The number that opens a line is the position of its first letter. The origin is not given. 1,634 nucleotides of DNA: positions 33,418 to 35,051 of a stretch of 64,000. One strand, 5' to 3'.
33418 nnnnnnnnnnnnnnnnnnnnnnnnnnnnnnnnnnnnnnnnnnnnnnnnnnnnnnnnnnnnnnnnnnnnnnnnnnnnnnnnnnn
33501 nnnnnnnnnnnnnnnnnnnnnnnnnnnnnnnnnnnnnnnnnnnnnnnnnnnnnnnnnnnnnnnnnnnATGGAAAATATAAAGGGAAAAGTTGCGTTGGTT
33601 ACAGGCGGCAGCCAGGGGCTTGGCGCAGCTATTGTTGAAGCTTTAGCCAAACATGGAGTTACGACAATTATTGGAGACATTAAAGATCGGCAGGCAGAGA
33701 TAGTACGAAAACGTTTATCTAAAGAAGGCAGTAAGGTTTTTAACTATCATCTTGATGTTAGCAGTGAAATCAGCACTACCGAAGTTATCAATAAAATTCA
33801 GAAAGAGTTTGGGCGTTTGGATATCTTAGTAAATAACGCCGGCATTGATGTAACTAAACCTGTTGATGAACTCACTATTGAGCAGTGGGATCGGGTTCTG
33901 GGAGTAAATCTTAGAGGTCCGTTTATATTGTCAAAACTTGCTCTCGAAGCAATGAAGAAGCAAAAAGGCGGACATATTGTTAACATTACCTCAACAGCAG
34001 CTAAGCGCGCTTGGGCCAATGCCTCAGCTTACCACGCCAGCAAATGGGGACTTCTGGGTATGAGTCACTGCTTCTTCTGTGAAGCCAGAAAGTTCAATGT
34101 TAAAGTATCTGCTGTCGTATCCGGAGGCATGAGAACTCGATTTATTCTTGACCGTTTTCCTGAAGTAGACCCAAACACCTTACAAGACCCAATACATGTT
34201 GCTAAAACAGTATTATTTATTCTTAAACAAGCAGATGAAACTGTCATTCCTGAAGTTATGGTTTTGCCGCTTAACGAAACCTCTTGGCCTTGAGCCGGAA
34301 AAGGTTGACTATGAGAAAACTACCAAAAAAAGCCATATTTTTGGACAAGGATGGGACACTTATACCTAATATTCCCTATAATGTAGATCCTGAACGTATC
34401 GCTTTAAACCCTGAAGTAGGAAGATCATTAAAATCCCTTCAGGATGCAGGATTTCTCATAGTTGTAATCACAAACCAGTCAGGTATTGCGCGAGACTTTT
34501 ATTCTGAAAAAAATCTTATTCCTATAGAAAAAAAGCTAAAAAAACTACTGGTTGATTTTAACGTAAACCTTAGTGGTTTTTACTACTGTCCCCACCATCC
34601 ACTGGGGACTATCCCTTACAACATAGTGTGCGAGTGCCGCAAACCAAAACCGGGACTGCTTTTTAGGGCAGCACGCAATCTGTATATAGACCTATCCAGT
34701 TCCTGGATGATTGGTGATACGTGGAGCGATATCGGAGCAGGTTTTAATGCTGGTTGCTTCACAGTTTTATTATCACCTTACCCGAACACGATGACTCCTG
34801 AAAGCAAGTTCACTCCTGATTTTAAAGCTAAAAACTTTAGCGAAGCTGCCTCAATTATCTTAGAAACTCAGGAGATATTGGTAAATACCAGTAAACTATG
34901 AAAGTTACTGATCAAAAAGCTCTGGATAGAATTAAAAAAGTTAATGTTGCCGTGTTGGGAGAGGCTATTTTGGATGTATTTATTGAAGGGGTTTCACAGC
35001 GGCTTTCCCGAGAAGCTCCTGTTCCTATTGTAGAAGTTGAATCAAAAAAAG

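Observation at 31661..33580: Unusual GT4-GmhA fusion protein (sugar-phosphate-type glycosyltransferase fused to sedoheptulose-7-phosphate isomerase)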

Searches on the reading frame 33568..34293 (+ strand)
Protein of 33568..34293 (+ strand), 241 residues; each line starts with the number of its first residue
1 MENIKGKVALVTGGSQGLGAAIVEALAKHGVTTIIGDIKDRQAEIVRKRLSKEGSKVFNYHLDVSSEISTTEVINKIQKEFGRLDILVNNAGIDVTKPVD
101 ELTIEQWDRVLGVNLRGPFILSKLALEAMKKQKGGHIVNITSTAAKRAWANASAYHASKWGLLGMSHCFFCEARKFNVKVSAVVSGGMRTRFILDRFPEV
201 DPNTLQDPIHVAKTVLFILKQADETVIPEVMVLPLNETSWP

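Call 3: search_protein_families(library=pfam, proteins=[window:33568-34293:+])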
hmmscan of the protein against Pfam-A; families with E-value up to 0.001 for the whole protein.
window:33568-34293:+ (241 aa): 4 families
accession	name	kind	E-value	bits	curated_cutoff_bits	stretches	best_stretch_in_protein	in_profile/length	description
PF00106.31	adh_short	-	3.8e-54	183.6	26.6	1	7-192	1-186/195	short chain dehydrogenase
PF13561.12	adh_short_C2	-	1.1e-40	140.2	27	1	16-192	6-180/236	Enoyl-(Acyl carrier protein) reductase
PF08659.16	KR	-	6e-14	52.8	22.6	1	9-157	3-151/180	KR domain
PF23441.1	SDR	-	0.0002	21.3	27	1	8-179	9-187/258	SDR-like rossmann domain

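Call 4: search_protein_families(library=ncbifam, proteins=[window:33568-34293:+])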
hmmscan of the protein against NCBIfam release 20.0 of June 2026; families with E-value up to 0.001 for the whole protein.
window:33568-34293:+ (241 aa): 226 families (the best 25 are shown)
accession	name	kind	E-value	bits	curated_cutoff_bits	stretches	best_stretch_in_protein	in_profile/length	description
NF005594.0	PRK07326.1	equivalog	1.9e-55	188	271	1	1-234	1-231/237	SDR family oxidoreductase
NF009093.0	PRK12429.1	subfamily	1.3e-50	172.1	258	1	3-217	2-216/259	3-hydroxybutyrate dehydrogenase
NF005806.0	PRK07666.1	equivalog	3e-48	164.2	286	1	1-230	2-232/239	3-ketoacyl-ACP reductase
TIGR01963.1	PHB_DH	subfamily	1.6e-47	161.9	307.05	1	7-200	2-195/255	3-hydroxybutyrate dehydrogenase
NF009466.0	PRK12826.1-2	subfamily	1.2e-45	155.9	222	1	7-222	4-229/248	3-oxoacyl-ACP reductase FabG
NF004198.0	PRK05653.1-3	equivalog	3.4e-45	154.5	296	1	2-193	3-194/248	3-oxoacyl-ACP reductase FabG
NF005878.0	PRK07825.1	subfamily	1.1e-43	149.6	287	1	2-229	5-228/278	short chain dehydrogenase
NF005559.1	PRK07231.1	subfamily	2.3e-43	148.5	215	1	4-202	2-200/249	glucose 1-dehydrogenase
NF009931.0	PRK13394.1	subfamily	4.3e-43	147.7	340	1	1-200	2-202/262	3-hydroxybutyrate dehydrogenase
NF005672.0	PRK07454.1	equivalog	7.1e-43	146.5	234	1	5-235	5-237/241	SDR family oxidoreductase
TIGR01830.1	3oxo_ACP_reduc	equivalog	9.4e-42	143.3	297.75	1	9-192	1-185/239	3-oxoacyl-[acyl-carrier-protein] reductase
NF005488.0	PRK07097.1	equivalog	9.4e-42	142.9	369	1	3-190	7-194/266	gluconate 5-dehydrogenase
NF004791.0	PRK06138.1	equivalog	2.4e-41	141.7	312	1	3-207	2-206/252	SDR family oxidoreductase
NF005067.0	PRK06484.1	equivalog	5.5e-41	140.7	713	1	3-196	6-199/524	short chain dehydrogenase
NF005309.0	PRK06841.1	subfamily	9.8e-41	139.9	286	1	3-184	12-190/255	GolD/DthD family dehydrogenase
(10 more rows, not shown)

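Call 40: search_solved_structures(query=window:33568-34293:+, max_evalue=1e-25)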
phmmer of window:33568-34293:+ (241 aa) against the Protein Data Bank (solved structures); distinct sequences matched with E-value up to 1e-25: 54.
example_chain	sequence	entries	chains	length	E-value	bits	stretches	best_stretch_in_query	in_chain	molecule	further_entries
2et6_A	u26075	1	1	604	2e-43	151.9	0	3-205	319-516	(3R)-hydroxyacyl-CoA dehydrogenase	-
3rkr_A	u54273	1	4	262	8.6e-35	123.7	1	1-234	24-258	Short chain oxidoreductase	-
4dqx_A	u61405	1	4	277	2.8e-34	122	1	5-224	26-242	Probable oxidoreductase protein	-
2ehd_A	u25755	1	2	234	3.1e-32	115.3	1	1-241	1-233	Oxidoreductase, short-chain dehydrogenase/reductase family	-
4trr_A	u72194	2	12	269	3.2e-32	115.3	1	1-201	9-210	Putative D-beta-hydroxybutyrate dehydrogenase | 3-hydroxybutyrate dehydrogenase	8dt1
5itv_A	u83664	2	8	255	6.6e-32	114.3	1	3-210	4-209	Dihydroanticapsin 7-dehydrogenase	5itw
2yz7_A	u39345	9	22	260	1.3e-29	106.8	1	4-202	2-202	D-3-hydroxybutyrate dehydrogenase | 3-hydroxybutyrate dehydrogenase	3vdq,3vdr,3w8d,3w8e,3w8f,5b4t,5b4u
4m8s_A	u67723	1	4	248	1.5e-29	106.6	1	2-192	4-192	Putative 3-oxoacyl-[acyl-carrier protein] reductase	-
1wmb_A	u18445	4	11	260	2.3e-29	105.9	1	4-199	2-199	D(-)-3-hydroxybutyrate dehydrogenase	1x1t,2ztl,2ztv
4npc_A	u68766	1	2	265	2.5e-29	105.8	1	5-182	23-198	Sorbitol dehydrogenase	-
9kd1_A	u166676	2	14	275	2.5e-29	105.8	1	4-191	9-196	Oxidoreductase, short chain dehydrogenase/reductase family protein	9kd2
2q2q_A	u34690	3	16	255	4.6e-29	104.9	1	4-211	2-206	Beta-D-hydroxybutyrate dehydrogenase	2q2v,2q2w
6zzo_A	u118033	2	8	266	4.7e-29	104.9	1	2-200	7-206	Putative beta-hydroxybutyrate dehydrogenase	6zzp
2ztm_A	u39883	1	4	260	7.9e-29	104.2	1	4-198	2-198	D(-)-3-hydroxybutyrate dehydrogenase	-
2ztu_A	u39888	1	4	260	1.1e-28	103.8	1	4-197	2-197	D(-)-3-hydroxybutyrate dehydrogenase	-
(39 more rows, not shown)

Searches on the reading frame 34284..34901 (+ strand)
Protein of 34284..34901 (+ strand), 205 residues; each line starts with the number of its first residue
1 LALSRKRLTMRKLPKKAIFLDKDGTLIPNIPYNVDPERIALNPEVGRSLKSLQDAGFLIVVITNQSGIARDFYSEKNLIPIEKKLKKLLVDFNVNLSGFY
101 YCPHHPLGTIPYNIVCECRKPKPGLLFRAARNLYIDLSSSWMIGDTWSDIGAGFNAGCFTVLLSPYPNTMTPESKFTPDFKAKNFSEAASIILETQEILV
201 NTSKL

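Call 3: search_protein_families(library=pfam, proteins=[window:34284-34901:+])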
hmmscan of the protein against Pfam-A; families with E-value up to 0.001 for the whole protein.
window:34284-34901:+ (205 aa): 4 families
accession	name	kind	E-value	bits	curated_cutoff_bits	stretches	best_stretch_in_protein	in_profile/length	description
PF13242.12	Hydrolase_like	-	5.9e-11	42.6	22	1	118-164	2-49/75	HAD-hyrolase-like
PF00702.32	Hydrolase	-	4.4e-09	37.4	26.4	1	38-157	96-191/191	haloacid dehalogenase-like hydrolase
PF08645.17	PNK3P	-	6e-09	36.3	22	1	20-146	5-126/161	Polynucleotide kinase 3 phosphatase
PF13419.12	HAD_2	-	1.9e-06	28.6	23.8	1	117-161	132-176/178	Haloacid dehalogenase-like hydrolase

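Call 4: search_protein_families(library=ncbifam, proteins=[window:34284-34901:+])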
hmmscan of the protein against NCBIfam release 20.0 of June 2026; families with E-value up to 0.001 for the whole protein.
window:34284-34901:+ (205 aa): 17 families
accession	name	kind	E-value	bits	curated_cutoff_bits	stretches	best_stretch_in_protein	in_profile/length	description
NF006506.0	PRK08942.1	equivalog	1e-39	136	178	1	15-164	3-148/182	D-glycero-beta-D-manno-heptose 1,7-bisphosphate 7-phosphatase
TIGR00213.1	GmhB_yaeD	subfamily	1.9e-39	135.2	149.6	1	16-182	2-168/176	D-glycero-beta-D-manno-heptose 1,7-bisphosphate 7-phosphatase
TIGR01656.1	Histidinol-ppas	subfamily_domain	7.1e-34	116.9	84.15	1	16-160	1-142/149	histidinol-phosphate phosphatase domain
TIGR01662.1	HAD-SF-IIIA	subfamily_domain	6.1e-29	100.9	44.6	1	16-163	1-138/141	HAD-IIIA family hydrolase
NF050049.1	HBPPhtaseGmhB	domain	4.6e-27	94.9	250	1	15-163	3-143/171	D-glycero-alpha-D-manno-heptose-1,7-bisphosphate 7-phosphatase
NF005264.0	PRK06769.1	equivalog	1.8e-22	79.9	217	1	16-194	5-173/175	HAD-IIIA family hydrolase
NF003937.0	PRK05446.1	equivalog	4.4e-20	72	443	1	15-163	3-148/355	bifunctional histidinol-phosphatase/imidazoleglycerol-phosphate dehydratase HisB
TIGR01261.1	hisB_Nterm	equivalog_domain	5.3e-17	61.8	140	1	16-152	2-135/161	histidinol-phosphatase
NF009695.0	PRK13222.1-2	equivalog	2.3e-12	46.9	225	1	118-193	148-223/226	phosphoglycolate phosphatase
NF009804.0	PRK13288.1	equivalog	7.5e-07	28.8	218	1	117-193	135-211/215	pyrophosphatase PpaX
TIGR01664.1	DNA-3'-Pase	equivalog_domain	1.3e-06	28.4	107.65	1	16-146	14-136/167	DNA 3'-phosphatase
TIGR01663.1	PNK-3'Pase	equivalog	1.5e-06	26.9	502.8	1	20-96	169-250/520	bifunctional polynucleotide phosphatase/kinase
TIGR01668.1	YqeG_hyp_ppase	hypoth_equivalog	2.8e-06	27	89.1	0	114-169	85-141/170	YqeG family HAD IIIA-type phosphatase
TIGR02253.1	CTE7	subfamily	3.3e-06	27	169.75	0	118-187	148-219/221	TIGR02253 family HAD-type hydrolase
TIGR01422.2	phosphonatase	equivalog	3.6e-05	23.2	220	1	120-170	155-206/251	phosphonoacetaldehyde hydrolase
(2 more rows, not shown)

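Call 41: search_solved_structures(query=window:34284-34901:+, max_evalue=1e-8, show_alignments=1)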
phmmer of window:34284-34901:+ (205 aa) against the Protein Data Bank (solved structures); distinct sequences matched with E-value up to 1e-8: 6.
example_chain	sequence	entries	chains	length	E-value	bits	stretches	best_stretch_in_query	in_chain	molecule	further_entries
2gmw_A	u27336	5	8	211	1.5e-32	116.2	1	16-192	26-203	D,D-heptose 1,7-bisphosphate phosphatase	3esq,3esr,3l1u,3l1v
3l8e_A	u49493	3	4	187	1.9e-32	115.8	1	16-188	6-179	D,D-heptose 1,7-bisphosphate phosphatase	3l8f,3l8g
2o2x_A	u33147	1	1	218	3.1e-22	82.5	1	16-159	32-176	hypothetical protein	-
2fpr_A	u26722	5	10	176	2.1e-15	60.2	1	15-157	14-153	Histidine biosynthesis bifunctional protein hisB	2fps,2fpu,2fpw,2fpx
3l8h_A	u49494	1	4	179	3.6e-15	59.4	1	16-163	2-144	Putative haloacid dehalogenase-like hydrolase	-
4pnh_A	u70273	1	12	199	1.7e-14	57.2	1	14-158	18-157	D,D-heptose 1,7-bisphosphate phosphatase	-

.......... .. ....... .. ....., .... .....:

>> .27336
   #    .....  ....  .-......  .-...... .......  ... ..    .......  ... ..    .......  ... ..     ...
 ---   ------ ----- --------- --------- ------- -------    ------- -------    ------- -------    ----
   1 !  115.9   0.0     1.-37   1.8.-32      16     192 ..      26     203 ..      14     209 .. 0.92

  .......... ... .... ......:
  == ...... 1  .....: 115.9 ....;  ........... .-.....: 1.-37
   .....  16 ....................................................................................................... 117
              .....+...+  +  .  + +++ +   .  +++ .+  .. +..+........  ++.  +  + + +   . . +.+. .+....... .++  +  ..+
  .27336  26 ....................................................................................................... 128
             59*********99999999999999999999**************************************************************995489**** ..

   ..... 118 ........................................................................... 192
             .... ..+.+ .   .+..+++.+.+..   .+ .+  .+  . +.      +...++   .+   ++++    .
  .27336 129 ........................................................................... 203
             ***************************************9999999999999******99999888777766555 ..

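Call 68: search_solved_structures(query=window:34284-34901:+, max_evalue=1e-8, show_alignments=5)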
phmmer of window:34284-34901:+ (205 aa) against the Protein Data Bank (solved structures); distinct sequences matched with E-value up to 1e-8: 6.
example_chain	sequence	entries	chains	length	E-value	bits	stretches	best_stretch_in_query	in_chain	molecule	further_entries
2gmw_A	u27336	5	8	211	1.5e-32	116.2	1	16-192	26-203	D,D-heptose 1,7-bisphosphate phosphatase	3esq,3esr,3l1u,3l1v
3l8e_A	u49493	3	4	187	1.9e-32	115.8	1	16-188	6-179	D,D-heptose 1,7-bisphosphate phosphatase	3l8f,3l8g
2o2x_A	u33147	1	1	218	3.1e-22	82.5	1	16-159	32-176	hypothetical protein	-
2fpr_A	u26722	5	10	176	2.1e-15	60.2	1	15-157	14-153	Histidine biosynthesis bifunctional protein hisB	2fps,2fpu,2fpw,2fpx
3l8h_A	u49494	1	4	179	3.6e-15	59.4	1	16-163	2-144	Putative haloacid dehalogenase-like hydrolase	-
4pnh_A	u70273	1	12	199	1.7e-14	57.2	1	14-158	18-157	D,D-heptose 1,7-bisphosphate phosphatase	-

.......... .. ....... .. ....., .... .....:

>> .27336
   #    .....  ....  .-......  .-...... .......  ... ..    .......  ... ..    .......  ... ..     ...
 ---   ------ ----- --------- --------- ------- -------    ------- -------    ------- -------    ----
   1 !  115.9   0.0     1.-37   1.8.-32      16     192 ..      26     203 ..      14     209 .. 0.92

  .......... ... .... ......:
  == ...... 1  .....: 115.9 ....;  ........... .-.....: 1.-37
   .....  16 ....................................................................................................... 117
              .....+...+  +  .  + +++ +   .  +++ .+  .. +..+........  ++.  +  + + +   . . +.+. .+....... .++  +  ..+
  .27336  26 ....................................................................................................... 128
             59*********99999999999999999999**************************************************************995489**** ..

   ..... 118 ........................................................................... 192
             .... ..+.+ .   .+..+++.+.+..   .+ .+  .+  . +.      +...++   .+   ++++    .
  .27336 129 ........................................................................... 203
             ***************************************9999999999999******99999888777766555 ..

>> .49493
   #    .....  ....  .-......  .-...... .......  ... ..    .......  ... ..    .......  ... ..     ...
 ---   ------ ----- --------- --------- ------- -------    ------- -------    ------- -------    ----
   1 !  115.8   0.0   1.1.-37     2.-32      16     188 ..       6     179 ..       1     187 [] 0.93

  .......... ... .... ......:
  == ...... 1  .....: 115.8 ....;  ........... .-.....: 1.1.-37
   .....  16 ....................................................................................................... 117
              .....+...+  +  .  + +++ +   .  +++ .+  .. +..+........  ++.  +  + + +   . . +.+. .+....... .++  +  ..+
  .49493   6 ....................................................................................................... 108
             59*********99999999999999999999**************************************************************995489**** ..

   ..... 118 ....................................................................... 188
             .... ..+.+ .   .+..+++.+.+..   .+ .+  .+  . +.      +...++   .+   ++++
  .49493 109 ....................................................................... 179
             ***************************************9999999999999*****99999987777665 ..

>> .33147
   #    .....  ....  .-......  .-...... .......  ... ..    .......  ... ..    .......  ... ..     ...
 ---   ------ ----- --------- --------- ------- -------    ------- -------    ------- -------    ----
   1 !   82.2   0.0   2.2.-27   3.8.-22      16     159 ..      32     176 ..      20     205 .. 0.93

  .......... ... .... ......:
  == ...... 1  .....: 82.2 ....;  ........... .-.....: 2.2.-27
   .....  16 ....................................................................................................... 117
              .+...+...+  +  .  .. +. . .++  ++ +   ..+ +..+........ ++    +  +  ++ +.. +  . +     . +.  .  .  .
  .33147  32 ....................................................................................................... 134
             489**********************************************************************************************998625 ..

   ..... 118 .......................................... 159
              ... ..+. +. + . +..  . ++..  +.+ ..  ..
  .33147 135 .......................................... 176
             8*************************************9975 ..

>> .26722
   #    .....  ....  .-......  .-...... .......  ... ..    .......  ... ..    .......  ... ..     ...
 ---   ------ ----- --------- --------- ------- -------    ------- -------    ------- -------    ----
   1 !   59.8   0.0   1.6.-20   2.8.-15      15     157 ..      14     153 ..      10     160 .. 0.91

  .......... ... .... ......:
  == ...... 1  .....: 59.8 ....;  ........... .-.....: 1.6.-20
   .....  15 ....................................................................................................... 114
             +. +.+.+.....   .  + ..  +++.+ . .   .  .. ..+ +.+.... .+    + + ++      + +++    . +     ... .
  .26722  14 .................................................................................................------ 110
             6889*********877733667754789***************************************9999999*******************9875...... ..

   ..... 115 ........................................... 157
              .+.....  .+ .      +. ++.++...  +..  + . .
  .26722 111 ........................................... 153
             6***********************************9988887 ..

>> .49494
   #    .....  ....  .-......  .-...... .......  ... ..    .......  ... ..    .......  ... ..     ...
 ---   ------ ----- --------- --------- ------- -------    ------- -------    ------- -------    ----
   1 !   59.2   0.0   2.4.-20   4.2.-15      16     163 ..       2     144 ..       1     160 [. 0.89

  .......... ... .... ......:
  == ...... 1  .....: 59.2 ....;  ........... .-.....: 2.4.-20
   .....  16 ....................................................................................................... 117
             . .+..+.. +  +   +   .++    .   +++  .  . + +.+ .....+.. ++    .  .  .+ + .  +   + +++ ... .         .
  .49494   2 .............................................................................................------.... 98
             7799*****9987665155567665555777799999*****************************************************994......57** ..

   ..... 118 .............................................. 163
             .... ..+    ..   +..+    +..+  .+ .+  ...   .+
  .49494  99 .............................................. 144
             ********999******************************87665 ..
